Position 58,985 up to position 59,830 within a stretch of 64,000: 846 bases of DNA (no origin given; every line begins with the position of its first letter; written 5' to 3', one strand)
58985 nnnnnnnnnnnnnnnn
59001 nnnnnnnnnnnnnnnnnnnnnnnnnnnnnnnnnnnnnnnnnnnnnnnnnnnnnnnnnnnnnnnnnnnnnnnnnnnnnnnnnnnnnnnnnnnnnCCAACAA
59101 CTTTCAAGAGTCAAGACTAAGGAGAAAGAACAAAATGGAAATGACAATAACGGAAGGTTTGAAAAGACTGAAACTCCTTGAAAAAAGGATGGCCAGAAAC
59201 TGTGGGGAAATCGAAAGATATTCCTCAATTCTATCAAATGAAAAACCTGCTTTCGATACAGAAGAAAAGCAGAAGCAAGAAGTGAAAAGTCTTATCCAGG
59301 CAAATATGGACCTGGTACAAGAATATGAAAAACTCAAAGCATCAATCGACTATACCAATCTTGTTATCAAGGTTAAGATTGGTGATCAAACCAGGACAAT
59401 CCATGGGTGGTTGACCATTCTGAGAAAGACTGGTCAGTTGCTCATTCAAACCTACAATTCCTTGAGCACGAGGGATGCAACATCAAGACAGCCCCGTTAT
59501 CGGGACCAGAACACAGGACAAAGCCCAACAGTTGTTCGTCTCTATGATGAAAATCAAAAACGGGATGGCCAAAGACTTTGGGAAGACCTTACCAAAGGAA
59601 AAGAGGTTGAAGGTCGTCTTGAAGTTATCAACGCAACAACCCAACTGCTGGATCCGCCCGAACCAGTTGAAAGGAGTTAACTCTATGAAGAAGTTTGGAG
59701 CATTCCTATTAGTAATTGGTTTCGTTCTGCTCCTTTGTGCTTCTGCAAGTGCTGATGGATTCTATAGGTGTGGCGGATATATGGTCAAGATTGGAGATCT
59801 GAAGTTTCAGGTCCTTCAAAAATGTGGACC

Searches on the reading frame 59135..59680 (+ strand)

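Call 44: search_protein_families(library=pfam, proteins=[window:59135-59680:+], max_evalue=0.01)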
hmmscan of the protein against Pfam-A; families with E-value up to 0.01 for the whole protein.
window:59135-59680:+ (181 aa): 1 family
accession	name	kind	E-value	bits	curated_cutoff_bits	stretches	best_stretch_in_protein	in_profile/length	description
PF20935.2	DUF6847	-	0.00095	19.6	27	1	43-129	24-105/141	Family of unknown function (DUF6847)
